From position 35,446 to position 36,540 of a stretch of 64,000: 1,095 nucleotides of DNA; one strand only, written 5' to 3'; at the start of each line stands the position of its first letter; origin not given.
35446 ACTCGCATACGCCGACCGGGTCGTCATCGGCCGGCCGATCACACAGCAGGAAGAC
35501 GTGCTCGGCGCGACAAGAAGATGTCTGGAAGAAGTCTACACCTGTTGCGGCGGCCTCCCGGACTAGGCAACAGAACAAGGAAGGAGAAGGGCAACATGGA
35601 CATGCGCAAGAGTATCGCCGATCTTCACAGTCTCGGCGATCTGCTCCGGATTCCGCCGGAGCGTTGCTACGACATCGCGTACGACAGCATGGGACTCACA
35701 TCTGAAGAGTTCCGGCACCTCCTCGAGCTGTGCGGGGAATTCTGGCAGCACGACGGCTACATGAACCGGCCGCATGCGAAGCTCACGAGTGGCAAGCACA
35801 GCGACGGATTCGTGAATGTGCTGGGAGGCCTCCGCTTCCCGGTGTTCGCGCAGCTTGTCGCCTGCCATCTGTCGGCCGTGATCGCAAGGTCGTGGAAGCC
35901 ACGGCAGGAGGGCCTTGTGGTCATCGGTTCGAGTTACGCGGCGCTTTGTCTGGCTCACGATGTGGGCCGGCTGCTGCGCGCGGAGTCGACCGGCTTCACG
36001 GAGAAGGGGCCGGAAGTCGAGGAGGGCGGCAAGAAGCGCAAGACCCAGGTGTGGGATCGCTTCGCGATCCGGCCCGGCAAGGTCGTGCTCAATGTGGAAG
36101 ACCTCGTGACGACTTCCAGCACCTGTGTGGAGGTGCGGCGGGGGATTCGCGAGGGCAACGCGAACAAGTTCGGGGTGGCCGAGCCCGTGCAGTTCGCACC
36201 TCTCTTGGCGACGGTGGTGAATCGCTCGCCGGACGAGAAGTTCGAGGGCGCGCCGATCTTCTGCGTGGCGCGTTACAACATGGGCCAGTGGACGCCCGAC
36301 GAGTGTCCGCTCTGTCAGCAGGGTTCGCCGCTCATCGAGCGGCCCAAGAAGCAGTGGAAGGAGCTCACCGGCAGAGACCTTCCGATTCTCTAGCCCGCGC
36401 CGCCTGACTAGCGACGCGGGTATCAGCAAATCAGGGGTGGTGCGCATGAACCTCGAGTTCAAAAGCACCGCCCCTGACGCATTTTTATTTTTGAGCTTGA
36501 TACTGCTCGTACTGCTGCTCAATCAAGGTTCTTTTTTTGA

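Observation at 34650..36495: High-GC two-gene island encoding OMP-decarboxylase-like and orotate-PRTase-like proteins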

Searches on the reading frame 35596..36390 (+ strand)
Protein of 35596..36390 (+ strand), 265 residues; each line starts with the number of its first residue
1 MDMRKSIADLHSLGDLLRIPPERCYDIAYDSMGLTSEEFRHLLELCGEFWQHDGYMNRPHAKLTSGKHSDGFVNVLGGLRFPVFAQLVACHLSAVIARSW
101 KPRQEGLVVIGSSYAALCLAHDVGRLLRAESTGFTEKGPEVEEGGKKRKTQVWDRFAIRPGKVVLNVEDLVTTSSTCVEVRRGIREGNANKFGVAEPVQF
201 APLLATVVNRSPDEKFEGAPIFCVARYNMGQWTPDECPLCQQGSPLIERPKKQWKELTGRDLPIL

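Call 7: search_protein_families(library=pfam, proteins=[window:35596-36390:+], max_evalue=1)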
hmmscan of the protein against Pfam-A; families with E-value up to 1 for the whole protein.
window:35596-36390:+ (265 aa): 1 family
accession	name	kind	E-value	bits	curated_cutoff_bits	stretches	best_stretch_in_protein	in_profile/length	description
PF00156.33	Pribosyltran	-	0.21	11.3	26.3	1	107-195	31-121/158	Phosphoribosyl transferase domain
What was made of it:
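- Closest known: Thermus-type orotate phosphoribosyltransferase. Different: Pfam PF00156 is below threshold (call 7).
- The PRTase fails the Pfam PF00156 threshold: 11 bits against 26 (call 7).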

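Call 8: search_protein_families(library=ncbifam, proteins=[window:35596-36390:+], max_evalue=1)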
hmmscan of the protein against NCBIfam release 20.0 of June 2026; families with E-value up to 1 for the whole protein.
window:35596-36390:+ (265 aa): 3 families
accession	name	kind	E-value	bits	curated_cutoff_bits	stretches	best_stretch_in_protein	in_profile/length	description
TIGR01367.1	pyrE_Therm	equivalog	1.9e-13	50.5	150.25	1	51-248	7-183/187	orotate phosphoribosyltransferase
TIGR00336.1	pyrE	equivalog_domain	0.019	14.8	106.8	1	62-189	15-136/173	orotate phosphoribosyltransferase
NF002620.0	PRK02277.1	subfamily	0.038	13.6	115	1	103-191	84-171/201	orotate phosphoribosyltransferase-like protein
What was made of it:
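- On Thermus-type orotate phosphoribosyltransferase (TIGR01367): The window protein scores 50.5 bits against 150.25 (call 8).
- Closest known: Thermus-type orotate phosphoribosyltransferase. Different: Scores 50.5 bits against a cut-off of 150.25 (call 8).
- Its best NCBIfam model is pyrE_Therm (call 8).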

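Call 12: find_homologous_proteins(query=window:35596-36390:+)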
Query window:35596-36390:+ (265 aa): 13 proteins with E <= 0.001 among 1159 candidates.
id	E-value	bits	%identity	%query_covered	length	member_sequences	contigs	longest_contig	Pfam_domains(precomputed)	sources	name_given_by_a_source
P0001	5.3e-101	356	99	60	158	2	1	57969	-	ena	-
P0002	2.6e-52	196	47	86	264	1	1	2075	-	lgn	-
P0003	1.8e-44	170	44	86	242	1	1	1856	-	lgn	-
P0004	2.1e-44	170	43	86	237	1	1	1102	-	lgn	-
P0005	5.6e-44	169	44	86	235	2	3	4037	-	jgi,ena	-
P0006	1.0e-42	165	43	87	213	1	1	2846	-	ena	-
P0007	4.5e-42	163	42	85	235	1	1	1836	-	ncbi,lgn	-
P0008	4.6e-42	162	39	98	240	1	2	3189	-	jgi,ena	-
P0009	7.3e-42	162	40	95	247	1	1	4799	-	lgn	-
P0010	9.1e-42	162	42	88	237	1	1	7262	-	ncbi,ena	-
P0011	1.0e-41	161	41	93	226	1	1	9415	-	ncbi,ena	-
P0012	1.6e-36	144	39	86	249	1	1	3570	-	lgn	-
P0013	5.8e-22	97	33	82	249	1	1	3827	-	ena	-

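Call 13: search_solved_structures(query=window:35596-36390:+, max_evalue=1, show_alignments=2)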
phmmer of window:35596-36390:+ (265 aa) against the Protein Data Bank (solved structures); distinct sequences matched with E-value up to 1: 7.
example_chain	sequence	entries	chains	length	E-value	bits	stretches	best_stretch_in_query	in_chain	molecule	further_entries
2p1z_A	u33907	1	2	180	0.0021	20.8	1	62-208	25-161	Phosphoribosyltransferase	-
4ui9_R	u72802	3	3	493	0.098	15.4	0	41-120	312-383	FIZZY-RELATED PROTEIN HOMOLOG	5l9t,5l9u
8tar_R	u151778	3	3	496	0.1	15.3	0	41-120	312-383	Fizzy-related protein homolog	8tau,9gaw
4fdv_A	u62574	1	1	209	0.26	14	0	76-117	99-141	Precorrin-8X methylmutase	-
5n0g_A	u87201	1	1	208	0.32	13.7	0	76-117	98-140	Precorrin-8X methylmutase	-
2khi_A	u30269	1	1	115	0.32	13.7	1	104-183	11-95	30S ribosomal protein S1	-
4au1_A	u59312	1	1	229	0.34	13.6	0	76-117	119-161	PRECORRIN-8X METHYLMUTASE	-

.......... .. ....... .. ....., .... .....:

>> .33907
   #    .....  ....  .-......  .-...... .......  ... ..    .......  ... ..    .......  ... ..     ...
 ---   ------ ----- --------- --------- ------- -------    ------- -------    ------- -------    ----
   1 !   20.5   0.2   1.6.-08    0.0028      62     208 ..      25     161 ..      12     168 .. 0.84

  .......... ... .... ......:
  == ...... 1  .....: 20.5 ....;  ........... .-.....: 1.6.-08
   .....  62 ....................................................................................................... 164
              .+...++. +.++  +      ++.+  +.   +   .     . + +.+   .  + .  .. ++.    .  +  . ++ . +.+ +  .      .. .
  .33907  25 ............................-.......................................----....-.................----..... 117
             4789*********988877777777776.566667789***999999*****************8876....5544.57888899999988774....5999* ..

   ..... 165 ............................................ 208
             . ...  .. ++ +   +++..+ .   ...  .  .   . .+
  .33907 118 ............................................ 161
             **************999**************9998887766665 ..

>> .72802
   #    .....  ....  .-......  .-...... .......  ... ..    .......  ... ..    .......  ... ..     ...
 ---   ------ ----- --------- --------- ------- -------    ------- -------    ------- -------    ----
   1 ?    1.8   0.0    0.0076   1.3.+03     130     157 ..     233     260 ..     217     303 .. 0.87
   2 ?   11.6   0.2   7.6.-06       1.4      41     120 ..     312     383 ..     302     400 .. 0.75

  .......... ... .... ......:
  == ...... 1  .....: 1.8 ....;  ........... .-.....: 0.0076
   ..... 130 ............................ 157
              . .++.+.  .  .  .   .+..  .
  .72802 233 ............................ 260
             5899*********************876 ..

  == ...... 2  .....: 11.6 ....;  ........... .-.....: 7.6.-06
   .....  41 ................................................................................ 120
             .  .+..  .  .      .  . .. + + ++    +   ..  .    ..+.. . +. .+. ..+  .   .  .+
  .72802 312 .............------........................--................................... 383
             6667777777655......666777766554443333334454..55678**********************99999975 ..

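Call 22: search_protein_families(library=ncbifam, proteins=[P0003, P0013], max_evalue=0.01)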
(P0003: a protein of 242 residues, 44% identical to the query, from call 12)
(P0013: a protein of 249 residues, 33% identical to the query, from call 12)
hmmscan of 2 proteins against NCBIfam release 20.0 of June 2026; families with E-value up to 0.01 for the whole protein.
P0003 (242 aa): 2 families
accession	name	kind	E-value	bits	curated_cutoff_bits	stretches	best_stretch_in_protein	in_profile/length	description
TIGR01367.1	pyrE_Therm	equivalog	2.6e-19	69.6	150.25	1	57-225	14-178/187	orotate phosphoribosyltransferase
TIGR01090.1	apt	equivalog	0.0067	16.5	185.85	0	144-178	104-138/169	adenine phosphoribosyltransferase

P0013 (249 aa): 3 families
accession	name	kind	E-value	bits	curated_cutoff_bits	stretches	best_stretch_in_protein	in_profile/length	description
TIGR01367.1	pyrE_Therm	equivalog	8.9e-14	51.5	150.25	1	50-222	17-179/187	orotate phosphoribosyltransferase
NF001729.0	PRK00455.1-3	equivalog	1.7e-09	37.4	245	1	47-161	32-144/231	orotate phosphoribosyltransferase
TIGR00336.1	pyrE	equivalog_domain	7.9e-06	25.8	106.8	1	51-158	15-123/173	orotate phosphoribosyltransferase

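Call 23: find_encoding_contigs(protein=P0011, flank=10000, max_places=3)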
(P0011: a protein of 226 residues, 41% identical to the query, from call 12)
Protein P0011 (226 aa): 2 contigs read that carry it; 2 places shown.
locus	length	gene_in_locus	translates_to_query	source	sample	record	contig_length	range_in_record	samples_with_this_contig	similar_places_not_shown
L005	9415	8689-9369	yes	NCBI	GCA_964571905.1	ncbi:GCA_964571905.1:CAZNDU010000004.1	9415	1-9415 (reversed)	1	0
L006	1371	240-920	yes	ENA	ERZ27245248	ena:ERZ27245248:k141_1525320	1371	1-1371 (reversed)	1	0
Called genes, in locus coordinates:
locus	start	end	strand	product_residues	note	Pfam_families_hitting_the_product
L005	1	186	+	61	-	?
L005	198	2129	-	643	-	PF17764:PriA_3primeBD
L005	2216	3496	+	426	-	PF00275:EPSP_synthase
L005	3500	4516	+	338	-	PF00022:Actin, PF06723:MreB_Mbl, PF00012:HSP70, PF14450:FtsA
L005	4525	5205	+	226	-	PF13177:DNA_pol3_delta2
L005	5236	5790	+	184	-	PF01765:RRF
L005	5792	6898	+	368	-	PF02163:Peptidase_M50, PF00595:PDZ (faint), PF17820:PDZ_6 (weak)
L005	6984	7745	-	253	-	PF00215:OMPdecase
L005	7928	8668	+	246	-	PF00215:OMPdecase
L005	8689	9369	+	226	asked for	-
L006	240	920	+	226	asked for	-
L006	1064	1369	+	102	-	?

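Call 24: find_encoding_contigs(protein=P0010, flank=10000, max_places=3)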
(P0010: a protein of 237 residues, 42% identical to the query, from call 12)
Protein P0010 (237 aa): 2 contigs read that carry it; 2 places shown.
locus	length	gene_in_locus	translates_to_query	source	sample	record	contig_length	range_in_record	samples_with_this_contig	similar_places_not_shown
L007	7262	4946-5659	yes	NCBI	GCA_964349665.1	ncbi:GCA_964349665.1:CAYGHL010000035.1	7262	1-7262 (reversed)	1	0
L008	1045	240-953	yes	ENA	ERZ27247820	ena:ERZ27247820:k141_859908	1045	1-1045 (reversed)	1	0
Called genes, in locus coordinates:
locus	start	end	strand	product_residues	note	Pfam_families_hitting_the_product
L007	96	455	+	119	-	-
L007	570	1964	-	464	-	-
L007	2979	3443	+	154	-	PF06574:FAD_syn (faint), PF01467:CTP_transf_like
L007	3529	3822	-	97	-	PF01371:Trp_repressor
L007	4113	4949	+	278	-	PF00215:OMPdecase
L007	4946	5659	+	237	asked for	-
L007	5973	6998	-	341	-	PF00702:Hydrolase, PF12710:HAD, PF13419:HAD_2 (faint)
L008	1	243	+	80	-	?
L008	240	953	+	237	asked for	-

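Call 27: find_related_loci(query=A1, collection=genome_contigs, flank=6000)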
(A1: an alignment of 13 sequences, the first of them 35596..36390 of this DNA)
Query A1 (265 aa) in genome_contigs; peptide patterns used: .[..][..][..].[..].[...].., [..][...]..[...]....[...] (x = any residue, [..] = any of these).
561 stretches matched a pattern; 472 encode a relative of the query (tblastn E <= 1e-3); the best 80 are kept; 80 distinct loci.
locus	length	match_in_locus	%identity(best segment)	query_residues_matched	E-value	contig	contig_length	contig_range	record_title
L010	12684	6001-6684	44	15-260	2e-52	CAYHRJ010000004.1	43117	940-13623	MAG TPA_asm: uncultured Gammaproteobacteria bacterium isolate ERP119705_co14_53 genome assembly, contig: NODE_535_length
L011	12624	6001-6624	45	34-259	5e-52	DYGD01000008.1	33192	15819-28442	MAG TPA_asm: Candidatus Paceibacter sp. isolate BE2012_4_43_20 Afr_mines_BE2012_660_length_33192_cov_8_000030, whole gen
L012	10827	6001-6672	43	34-260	6e-52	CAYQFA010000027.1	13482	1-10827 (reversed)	MAG TPA_asm: uncultured Candidatus Saccharibacteria bacterium isolate binchicken_co3_503 genome assembly, contig: NODE_1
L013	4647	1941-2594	43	25-260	5e-52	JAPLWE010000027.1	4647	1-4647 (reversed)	MAG: Candidatus Gribaldobacteria bacterium isolate LacPavin_0419_WC90_MAG_39_10 LacPavin_0419_WC90_scaffold_64202, whole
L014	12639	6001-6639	45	38-260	2e-51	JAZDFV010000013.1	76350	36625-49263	MAG: Candidatus Jorgensenbacteria bacterium isolate MEGAHIT-group-0.224 k141_790636, whole genome shotgun sequence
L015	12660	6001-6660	43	33-261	6e-51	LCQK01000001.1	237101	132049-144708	MAG: Candidatus Jorgensenbacteria bacterium GW2011_GWB1_50_10 UY55_C0001, whole genome shotgun sequence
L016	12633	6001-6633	43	31-259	1e-50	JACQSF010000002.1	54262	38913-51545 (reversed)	MAG: Candidatus Uhrbacteria bacterium isolate NC_groundwater_1378_Ag_S-0.2um_51_101 S_p2_S4_coassembly_k141_84905, whole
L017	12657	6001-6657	43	23-260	4e-50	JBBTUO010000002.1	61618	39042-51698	MAG: Patescibacteria group bacterium isolate H41-bin128_1 H41_bin128_1_000000000002, whole genome shotgun sequence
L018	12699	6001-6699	41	15-261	5e-50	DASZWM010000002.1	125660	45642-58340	MAG TPA_asm: Candidatus Paceibacterota bacterium isolate SMAG_U6157 k141_352801, whole genome shotgun sequence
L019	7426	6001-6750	39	12-263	3e-49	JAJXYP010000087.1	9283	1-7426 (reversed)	MAG: bacterium isolate BP6.bin90 NODE_13733_length_9283_cov_1.183049, whole genome shotgun sequence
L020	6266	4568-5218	42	26-260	2e-49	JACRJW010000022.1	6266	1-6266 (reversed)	MAG: Candidatus Uhrbacteria bacterium isolate NC_groundwater_1839_Pr3_B-0.1um_53_10 SR-2_scaffold_141_914027, whole geno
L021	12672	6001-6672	42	34-260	7e-49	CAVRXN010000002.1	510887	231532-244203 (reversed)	MAG: uncultured bacterium isolate MFD02248.bin.2.6 genome assembly, contig: contig_41201, whole genome shotgun sequence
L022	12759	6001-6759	41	4-260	1e-48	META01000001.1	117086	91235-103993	MAG: candidate division Kazan bacterium RBG_13_50_9 RBG_13_scaffold_201, whole genome shotgun sequence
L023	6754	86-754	41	13-259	5e-48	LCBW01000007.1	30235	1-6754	MAG: Parcubacteria group bacterium GW2011_GWC1_41_7 UU76_C0007, whole genome shotgun sequence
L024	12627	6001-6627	42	34-260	2e-47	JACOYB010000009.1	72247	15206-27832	MAG: Candidatus Magasanikbacteria bacterium isolate NC_groundwater_168_Ag_S-0.1um_42_11 S4_GD2017_2_S1_scaffold_541, who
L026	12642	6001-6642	42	36-260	9e-47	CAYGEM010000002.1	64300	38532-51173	MAG TPA_asm: uncultured Candidatus Saccharibacteria bacterium isolate ERP113451_co2_195 genome assembly, contig: NODE_15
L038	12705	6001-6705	39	1-258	8e-43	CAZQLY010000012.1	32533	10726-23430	MAG TPA_asm: uncultured Gammaproteobacteria bacterium isolate SRP141376_co4_153 genome assembly, contig: NODE_2443_lengt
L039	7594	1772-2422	41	27-260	1e-42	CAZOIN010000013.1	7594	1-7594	MAG TPA_asm: uncultured Candidatus Saccharibacteria bacterium isolate binchicken_co203_272 genome assembly, contig: k141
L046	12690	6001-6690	40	27-259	7e-40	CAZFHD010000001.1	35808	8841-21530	MAG TPA_asm: uncultured Candidatus Saccharibacteria bacterium isolate binchicken_co196_455 genome assembly, contig: NODE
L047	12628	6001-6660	39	34-263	4e-39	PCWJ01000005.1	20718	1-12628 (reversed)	MAG: Candidatus Nealsonbacteria bacterium CG11_big_fil_rev_8_21_14_0_20_37_68 CG11_8_21_14_0.20_scaffold_1432_c, whole g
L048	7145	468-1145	37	34-259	3e-38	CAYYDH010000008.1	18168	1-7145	MAG TPA_asm: uncultured Candidatus Saccharibacteria bacterium isolate SRP178699_co1_472 genome assembly, contig: NODE_38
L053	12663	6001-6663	36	29-260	9e-34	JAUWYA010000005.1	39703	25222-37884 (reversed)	MAG: Candidatus Nealsonbacteria bacterium isolate CSMAG_2698 CSMAG_2698_k141_656324_length_39703_cov_13.6563, whole geno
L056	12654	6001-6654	32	31-257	1e-31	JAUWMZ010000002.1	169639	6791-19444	MAG: Candidatus Nealsonbacteria bacterium isolate CSMAG_2411 CSMAG_2411_k141_321674_length_169639_cov_23.9940, whole gen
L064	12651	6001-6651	35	34-261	2e-28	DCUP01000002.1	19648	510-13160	MAG TPA_asm: Patescibacteria group bacterium UBA2211 UBA2211_contig_19221, whole genome shotgun sequence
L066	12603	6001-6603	37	50-261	4e-28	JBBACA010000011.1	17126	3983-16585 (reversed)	MAG: Candidatus Paceibacterota bacterium isolate SO_2017_LW1_37 NODE_2605_length_17126_cov_2.296253_LW64-88_2017, whole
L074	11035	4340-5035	29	31-260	1e-23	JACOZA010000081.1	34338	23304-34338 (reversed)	MAG: Candidatus Sungiibacteriota bacterium isolate NC_groundwater_193_Ag_S-0.1um_51_7 S4_GD2017_2_S1_scaffold_2074, whol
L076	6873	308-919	32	47-258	7e-22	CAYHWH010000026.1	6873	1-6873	MAG TPA_asm: uncultured Candidatus Saccharibacteria bacterium isolate ERP119705_co16_95 genome assembly, contig: NODE_87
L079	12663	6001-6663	31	32-260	2e-21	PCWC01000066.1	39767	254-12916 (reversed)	MAG: Parcubacteria group bacterium CG11_big_fil_rev_8_21_14_0_20_39_22 CG11_8_21_14_0.20_scaffold_744_c, whole genome sh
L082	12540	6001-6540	31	48-250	2e-20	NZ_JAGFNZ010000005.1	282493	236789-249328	Caproiciproducens faecalis strain AGMB10547 AGMB10547_contigs_05, whole genome shotgun sequence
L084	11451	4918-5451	28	48-248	4e-20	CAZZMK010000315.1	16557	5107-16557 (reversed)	MAG TPA_asm: uncultured Nitrospirales bacterium isolate binchicken_co25_113 genome assembly, contig: k141_27464, whole g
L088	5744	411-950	31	48-250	9e-20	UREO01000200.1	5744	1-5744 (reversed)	uncultured Ruminococcaceae bacterium isolate UMGS926 genome assembly, contig: NODE_1324_length_5744_cov_13.118123, whole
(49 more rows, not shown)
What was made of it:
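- The genome scan found 472 relatives, nearly all in Patescibacteria MAGs (call 27).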
